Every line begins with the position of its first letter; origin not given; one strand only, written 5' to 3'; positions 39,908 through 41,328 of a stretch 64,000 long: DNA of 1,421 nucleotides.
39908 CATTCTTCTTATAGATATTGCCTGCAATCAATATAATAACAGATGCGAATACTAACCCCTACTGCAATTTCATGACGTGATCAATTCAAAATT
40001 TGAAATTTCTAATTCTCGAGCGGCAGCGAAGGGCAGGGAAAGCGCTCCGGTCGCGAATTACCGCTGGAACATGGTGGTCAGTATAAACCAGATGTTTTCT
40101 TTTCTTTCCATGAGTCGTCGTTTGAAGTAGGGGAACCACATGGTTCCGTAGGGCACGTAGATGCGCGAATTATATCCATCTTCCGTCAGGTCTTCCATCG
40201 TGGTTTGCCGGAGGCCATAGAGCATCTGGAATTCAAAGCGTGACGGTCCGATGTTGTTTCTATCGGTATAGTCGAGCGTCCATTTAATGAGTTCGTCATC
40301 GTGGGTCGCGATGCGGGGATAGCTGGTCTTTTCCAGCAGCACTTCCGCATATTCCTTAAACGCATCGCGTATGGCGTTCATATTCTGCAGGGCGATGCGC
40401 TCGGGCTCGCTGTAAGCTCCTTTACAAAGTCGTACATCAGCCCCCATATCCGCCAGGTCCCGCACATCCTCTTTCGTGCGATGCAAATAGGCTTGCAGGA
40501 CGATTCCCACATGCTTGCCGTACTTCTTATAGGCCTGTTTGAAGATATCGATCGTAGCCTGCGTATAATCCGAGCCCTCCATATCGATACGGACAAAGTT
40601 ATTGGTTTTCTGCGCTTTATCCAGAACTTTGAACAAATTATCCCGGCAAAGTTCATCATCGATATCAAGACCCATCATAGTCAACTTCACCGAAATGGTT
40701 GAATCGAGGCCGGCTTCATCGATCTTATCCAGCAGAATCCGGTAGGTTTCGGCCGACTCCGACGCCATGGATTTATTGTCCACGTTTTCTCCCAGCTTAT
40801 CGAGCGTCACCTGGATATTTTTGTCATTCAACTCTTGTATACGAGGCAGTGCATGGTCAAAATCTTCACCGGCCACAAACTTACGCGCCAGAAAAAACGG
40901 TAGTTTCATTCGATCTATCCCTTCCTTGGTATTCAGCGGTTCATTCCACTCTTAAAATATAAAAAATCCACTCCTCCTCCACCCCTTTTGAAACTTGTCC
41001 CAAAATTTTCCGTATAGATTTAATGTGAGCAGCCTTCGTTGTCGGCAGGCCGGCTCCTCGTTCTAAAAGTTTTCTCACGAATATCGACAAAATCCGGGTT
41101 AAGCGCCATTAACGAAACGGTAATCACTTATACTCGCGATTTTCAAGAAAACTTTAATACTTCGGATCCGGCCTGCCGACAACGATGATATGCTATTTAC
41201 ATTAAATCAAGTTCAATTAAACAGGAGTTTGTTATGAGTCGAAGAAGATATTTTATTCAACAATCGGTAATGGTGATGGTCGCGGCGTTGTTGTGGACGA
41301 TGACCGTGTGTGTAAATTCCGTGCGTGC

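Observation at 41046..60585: Family-2 rod-like palindromic elements: conserved core, copy-specific near-perfect outer arms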

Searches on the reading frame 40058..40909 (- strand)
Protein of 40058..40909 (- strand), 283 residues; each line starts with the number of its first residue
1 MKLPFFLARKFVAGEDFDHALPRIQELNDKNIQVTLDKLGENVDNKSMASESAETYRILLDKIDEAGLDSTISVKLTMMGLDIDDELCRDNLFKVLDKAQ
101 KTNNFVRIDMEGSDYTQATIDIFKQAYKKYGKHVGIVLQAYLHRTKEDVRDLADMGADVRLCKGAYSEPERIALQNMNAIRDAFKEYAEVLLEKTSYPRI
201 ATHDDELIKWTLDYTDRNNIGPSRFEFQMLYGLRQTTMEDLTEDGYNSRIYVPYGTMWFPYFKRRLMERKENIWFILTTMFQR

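Call 14: search_protein_families(library=pfam, proteins=[window:40058-40909:-])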
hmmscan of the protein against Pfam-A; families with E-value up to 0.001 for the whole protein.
window:40058-40909:- (283 aa): 1 family
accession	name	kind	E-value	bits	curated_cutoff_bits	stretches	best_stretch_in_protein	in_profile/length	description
PF01619.24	Pro_dh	-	2.6e-37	129.3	27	1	21-272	2-272/278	Proline dehydrogenase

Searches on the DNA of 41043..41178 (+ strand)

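Call 48: build_rna_model(alignment_id=A1)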
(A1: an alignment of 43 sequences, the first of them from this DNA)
Model R1 built from alignment A1 (43 sequences, 147 columns); structure: RNAalifold consensus.
model positions 131; base pairs 24; branch points 0; effective number of sequences 2.99; information 0.59 bits per position. Calibrated on 0.2 Mb of random sequence (short: E-values are rough).
structure used (alignment columns):
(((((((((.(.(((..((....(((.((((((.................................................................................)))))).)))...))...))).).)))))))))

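Call 49: search_with_rna_model(model_id=R1, sources=[window, L081, L082, L083, L084, L085, L086, L087, L088, L089, L090, L091, L092, L093, L094, L095, L096, L097, L098, L099, L100, L101, L102, L103, L104, L105, L106, L107, L108, L109, L110, L111, L112, L113, L114, L115, L116, L117, L118], max_evalue=1)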
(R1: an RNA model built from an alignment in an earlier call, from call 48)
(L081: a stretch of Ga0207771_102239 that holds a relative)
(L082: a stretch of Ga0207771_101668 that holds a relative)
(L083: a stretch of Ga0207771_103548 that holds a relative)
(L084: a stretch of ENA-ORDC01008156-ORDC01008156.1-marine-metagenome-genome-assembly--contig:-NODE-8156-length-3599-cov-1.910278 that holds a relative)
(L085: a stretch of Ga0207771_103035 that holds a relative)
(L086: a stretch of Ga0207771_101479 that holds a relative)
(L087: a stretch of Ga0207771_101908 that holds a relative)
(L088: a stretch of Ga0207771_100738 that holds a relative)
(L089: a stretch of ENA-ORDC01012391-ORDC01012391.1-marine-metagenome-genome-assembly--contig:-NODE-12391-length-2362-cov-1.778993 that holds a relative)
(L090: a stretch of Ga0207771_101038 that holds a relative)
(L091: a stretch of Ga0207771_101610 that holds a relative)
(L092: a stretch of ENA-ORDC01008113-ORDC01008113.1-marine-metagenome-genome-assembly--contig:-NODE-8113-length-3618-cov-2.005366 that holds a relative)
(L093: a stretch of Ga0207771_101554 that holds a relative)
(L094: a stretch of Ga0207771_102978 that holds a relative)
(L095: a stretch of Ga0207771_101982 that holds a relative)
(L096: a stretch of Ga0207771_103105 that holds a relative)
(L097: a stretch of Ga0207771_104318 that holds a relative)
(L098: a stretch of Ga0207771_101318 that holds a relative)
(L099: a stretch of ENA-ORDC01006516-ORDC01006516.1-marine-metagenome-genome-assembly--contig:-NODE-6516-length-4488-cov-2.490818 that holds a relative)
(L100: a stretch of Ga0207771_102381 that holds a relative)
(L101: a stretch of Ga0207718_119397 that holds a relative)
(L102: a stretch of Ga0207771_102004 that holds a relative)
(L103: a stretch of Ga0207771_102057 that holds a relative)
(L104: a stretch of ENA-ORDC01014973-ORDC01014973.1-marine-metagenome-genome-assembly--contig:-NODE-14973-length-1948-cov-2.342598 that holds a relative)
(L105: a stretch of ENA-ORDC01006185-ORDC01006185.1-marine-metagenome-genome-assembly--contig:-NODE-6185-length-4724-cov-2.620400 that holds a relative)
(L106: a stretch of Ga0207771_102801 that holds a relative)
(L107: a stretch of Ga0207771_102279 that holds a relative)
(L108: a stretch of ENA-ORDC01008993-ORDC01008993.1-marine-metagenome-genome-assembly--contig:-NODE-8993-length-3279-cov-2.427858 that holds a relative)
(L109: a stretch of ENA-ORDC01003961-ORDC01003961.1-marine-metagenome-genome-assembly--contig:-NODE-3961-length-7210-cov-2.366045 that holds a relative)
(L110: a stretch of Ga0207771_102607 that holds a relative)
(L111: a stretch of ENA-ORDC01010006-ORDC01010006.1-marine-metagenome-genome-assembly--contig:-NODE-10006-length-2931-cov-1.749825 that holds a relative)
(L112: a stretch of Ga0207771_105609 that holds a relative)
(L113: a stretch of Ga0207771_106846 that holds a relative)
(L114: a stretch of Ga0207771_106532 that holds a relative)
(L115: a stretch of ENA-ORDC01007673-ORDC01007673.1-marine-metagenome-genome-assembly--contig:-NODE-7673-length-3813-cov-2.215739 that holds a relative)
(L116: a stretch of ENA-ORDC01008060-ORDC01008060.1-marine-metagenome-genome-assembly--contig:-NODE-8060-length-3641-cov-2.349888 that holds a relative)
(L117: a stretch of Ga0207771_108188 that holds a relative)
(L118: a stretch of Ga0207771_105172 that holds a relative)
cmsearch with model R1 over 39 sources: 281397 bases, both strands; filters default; matches with E-value up to 1: 112.
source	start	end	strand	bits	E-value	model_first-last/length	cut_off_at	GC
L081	6223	6353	-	144.8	1.6e-25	1-131/131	no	0.47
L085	1200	1330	-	144.8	1.6e-25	1-131/131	no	0.47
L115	1474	1604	+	144.8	1.6e-25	1-131/131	no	0.47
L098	4188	4318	-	144.7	1.6e-25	1-131/131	no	0.47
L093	8682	8812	+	144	2.3e-25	1-131/131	no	0.47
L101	778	908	-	143.1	3.4e-25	1-131/131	no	0.47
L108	937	1067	+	143.1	3.4e-25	1-131/131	no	0.47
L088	6315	6445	-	141.7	6.6e-25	1-131/131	no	0.42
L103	3329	3459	-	140.2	1.3e-24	1-131/131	no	0.44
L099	1500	1630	-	139.3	1.8e-24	1-131/131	no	0.47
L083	1424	1554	+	139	2.2e-24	1-131/131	no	0.47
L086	6513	6643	-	137.8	3.6e-24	1-131/131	no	0.41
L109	2029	2159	-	137.8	3.6e-24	1-131/131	no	0.41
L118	2562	2692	+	137.2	4.9e-24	1-131/131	no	0.49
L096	1040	1170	+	136.4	6.9e-24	1-131/131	no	0.4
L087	965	1096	+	135.9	8.7e-24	1-131/131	no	0.48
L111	2021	2151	-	135.6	1e-23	1-131/131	no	0.47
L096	2570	2700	-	134.6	1.6e-23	1-131/131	no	0.43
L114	1806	1937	-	134.4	1.7e-23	1-131/131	no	0.43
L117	1141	1271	+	133.8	2.2e-23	1-131/131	no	0.47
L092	1690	1820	+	133.3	2.8e-23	1-131/131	no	0.48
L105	1029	1159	+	133.2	2.9e-23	1-131/131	no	0.47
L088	9713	9842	-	133.1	3e-23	1-131/131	no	0.47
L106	1104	1234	+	132.3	4.3e-23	1-131/131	no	0.47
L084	888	1018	+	131.9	5.2e-23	1-131/131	no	0.46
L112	1141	1271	-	131.9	5.2e-23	1-131/131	no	0.46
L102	674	807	+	131.3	7e-23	1-131/131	no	0.42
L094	4362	4492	+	129.9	1.3e-22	1-131/131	no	0.48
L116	2150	2280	-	129.9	1.3e-22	1-131/131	no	0.48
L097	1297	1427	-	129.6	1.5e-22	1-131/131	no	0.47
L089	832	962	+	129.2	1.7e-22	1-131/131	no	0.44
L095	662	792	+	129.2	1.7e-22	1-131/131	no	0.44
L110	2150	2280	+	126.8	5.2e-22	1-131/131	no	0.48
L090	11164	11294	-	124.4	1.5e-21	1-131/131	no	0.5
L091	3240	3372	+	123.3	2.4e-21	1-131/131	no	0.47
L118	9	139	-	122.7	3.3e-21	1-131/131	no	0.45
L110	4583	4713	+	118.6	2e-20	1-131/131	no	0.43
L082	4594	4726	-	115.2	9.6e-20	1-131/131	no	0.41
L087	6294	6424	-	114.9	1.1e-19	1-131/131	no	0.47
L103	2981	3110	+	108.8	1.7e-18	1-131/131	no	0.47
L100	5017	5149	+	108.2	2.2e-18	1-131/131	no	0.39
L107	4528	4661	+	97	3.3e-16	1-131/131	no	0.5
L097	921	1053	-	96.4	4.3e-16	1-131/131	no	0.47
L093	6430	6561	+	95.6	6.2e-16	1-131/131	no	0.45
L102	5635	5775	-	91.2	4.5e-15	1-131/131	no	0.44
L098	1330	1469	-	87.7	2.2e-14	1-131/131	no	0.42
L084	1070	1207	-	83.9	1.2e-13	1-131/131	no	0.45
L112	952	1089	+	83.9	1.2e-13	1-131/131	no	0.45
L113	352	487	-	79.7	7.9e-13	1-131/131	no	0.46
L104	1875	1948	-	64.6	6.9e-10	58-131/131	5'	0.43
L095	7612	7713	-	63.7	1.1e-09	31-131/131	5'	0.48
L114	1806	1937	+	43.7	8.2e-06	1-131/131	no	0.43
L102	674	807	-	41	2.8e-05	1-131/131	no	0.42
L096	3950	4079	+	41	2.9e-05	1-131/131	no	0.48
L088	6315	6445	+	39.4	5.9e-05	1-131/131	no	0.42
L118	9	139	+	39.4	5.9e-05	1-131/131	no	0.45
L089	832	962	-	38.9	7.2e-05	1-131/131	no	0.44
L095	662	792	-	38.9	7.2e-05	1-131/131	no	0.44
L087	965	1096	-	38.4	9.2e-05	1-131/131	no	0.48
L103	2981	3110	-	38.1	0.0001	1-131/131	no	0.47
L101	778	908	+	37.5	0.00014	1-131/131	no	0.47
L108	937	1067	-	37.5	0.00014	1-131/131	no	0.47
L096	1040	1170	-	37.1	0.00016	1-131/131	no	0.4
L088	9713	9842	+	36.9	0.00018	1-131/131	no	0.47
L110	4583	4713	-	36.8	0.00018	1-131/131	no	0.43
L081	6223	6353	+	36.7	0.00019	1-131/131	no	0.47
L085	1200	1330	+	36.7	0.00019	1-131/131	no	0.47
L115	1474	1604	-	36.7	0.00019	1-131/131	no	0.47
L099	1500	1630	+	36.4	0.00022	1-131/131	no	0.47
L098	4188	4318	+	36.3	0.00023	1-131/131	no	0.47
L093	8682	8812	-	36.1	0.00025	1-131/131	no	0.47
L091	3240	3372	-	36.1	0.00025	1-131/131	no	0.47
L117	1141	1271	-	35.8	0.0003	1-131/131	no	0.47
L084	888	1018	-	33.7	0.00075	1-131/131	no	0.46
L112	1141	1271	+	33.7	0.00075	1-131/131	no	0.46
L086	6513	6643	+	33.5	0.00081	1-131/131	no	0.41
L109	2029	2159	+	33.5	0.00081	1-131/131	no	0.41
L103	3329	3459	+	32.6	0.0012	1-131/131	no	0.44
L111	2021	2151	+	32.5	0.0013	1-131/131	no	0.47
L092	1690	1820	-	32.2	0.0014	1-131/131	no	0.48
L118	2562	2692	-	32.2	0.0015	1-131/131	no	0.49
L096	2570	2700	+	31.2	0.0023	1-131/131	no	0.43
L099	1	36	+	30.5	0.0032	96-131/131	5'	0.5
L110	2150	2280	-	30.4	0.0033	1-131/131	no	0.48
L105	1029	1159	-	30.4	0.0033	1-131/131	no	0.47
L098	1330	1469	+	29.8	0.0043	1-131/131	no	0.42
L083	1424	1554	-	29.6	0.0047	1-131/131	no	0.47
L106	1104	1234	-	28.9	0.0065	1-131/131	no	0.47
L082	4594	4726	+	28.3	0.0084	1-131/131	no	0.41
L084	1070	1207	+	28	0.0098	1-131/131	no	0.45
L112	952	1089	-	28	0.0098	1-131/131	no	0.45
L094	4362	4492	-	27.4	0.013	1-131/131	no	0.48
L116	2150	2280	+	27.4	0.013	1-131/131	no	0.48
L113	352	487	+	27.1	0.014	1-131/131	no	0.46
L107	4528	4661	-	25.3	0.032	1-131/131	no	0.5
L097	921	1053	+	25.1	0.035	1-131/131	no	0.47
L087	6294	6424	+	24.9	0.039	1-131/131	no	0.47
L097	1297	1427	+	23.9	0.062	1-131/131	no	0.47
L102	5635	5775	+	23.5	0.072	1-131/131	no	0.44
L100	5017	5149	-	22.4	0.12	1-131/131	no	0.39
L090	11164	11294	+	21.7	0.17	1-131/131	no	0.5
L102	5467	5604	+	20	0.36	1-131/131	no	0.44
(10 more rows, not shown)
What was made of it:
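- Unique arms occur on the copies with the highest model scores (call 49).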

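Call 50: search_with_rna_model(model_id=R1, sources=[L001, L002, L003, L004, L005, L006, L007, L008, L009, L010, L011, L012, L013, L014, L015, L016, L017, L018, L019, L020, L021, L022, L023, L024, L025, L026, L027, L028, L029, L030, L031, L032, L033, L034, L035, L036, L037, L038, L039, L040, L041, L042], max_evalue=1)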
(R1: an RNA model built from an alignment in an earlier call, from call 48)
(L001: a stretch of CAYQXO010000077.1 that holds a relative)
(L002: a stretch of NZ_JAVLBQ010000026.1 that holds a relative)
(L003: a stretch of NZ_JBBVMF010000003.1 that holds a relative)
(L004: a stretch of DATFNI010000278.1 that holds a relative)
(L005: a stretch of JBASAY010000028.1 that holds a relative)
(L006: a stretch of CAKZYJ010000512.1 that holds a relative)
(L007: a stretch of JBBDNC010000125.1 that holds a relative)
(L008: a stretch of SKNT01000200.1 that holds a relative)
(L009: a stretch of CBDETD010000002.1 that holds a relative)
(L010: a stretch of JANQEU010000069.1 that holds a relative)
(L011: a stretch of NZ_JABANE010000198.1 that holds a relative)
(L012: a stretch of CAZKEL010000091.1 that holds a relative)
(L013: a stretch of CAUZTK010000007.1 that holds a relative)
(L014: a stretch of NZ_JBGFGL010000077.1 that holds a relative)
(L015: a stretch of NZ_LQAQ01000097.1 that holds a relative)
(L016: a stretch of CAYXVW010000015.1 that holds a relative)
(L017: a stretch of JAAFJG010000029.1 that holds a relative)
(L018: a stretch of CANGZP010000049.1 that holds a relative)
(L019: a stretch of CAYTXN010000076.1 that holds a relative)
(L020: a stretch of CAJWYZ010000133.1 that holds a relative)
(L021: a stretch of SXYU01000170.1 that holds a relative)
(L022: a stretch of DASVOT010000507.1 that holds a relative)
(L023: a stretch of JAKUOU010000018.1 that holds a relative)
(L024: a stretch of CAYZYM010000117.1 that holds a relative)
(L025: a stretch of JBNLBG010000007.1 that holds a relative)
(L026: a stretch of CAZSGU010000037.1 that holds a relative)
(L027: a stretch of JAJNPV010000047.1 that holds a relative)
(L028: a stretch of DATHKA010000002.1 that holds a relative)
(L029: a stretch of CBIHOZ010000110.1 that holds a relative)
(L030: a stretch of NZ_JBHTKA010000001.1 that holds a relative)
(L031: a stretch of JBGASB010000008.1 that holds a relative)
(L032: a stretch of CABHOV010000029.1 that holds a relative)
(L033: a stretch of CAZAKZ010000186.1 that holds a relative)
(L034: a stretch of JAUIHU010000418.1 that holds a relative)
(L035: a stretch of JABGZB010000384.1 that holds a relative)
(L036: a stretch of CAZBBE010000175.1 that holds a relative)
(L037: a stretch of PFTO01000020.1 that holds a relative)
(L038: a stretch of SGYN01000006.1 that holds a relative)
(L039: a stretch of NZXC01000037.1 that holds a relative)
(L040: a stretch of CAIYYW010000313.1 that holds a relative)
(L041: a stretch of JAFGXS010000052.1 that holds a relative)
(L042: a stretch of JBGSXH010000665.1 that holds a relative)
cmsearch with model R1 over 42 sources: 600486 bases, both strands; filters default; matches with E-value up to 1: 3.
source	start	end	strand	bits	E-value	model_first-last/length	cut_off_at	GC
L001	6268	6403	+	27.2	0.03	1-131/131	no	0.4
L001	6268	6403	-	24.8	0.087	1-131/131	no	0.4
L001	14079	14215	+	20.5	0.6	1-131/131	no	0.52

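Call 77: search_with_rna_model(model_id=R1, sources=[L119, L120, L121, L122, L123, L124, L125], max_evalue=5)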
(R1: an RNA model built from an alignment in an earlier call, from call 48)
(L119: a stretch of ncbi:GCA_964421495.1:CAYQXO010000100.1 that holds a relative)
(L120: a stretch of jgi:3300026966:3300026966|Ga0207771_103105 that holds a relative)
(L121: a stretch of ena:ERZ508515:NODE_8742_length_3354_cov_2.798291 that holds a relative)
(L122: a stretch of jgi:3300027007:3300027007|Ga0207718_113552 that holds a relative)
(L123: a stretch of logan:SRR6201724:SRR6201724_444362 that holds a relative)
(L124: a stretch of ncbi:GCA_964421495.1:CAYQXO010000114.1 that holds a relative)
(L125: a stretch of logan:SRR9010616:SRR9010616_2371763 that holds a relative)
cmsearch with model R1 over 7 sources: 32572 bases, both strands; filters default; matches with E-value up to 5: 12.
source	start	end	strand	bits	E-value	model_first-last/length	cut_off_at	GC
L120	1040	1170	+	136.4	8e-25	1-131/131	no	0.4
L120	2570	2700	-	134.6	1.8e-24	1-131/131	no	0.43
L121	1423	1553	-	134.6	1.8e-24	1-131/131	no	0.43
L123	1233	1353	-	113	3e-20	11-131/131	5'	0.39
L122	1422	1553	-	111.4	6.1e-20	1-131/131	no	0.43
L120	3950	4079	+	41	3.3e-06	1-131/131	no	0.48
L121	2803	2932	+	41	3.3e-06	1-131/131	no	0.48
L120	1040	1170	-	37.1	1.9e-05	1-131/131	no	0.4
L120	2570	2700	+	31.2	0.00027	1-131/131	no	0.43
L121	1423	1553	+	31.2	0.00027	1-131/131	no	0.43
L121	1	23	+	19.3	0.055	109-131/131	5'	0.61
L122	1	22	+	17.6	0.12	110-131/131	5'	0.64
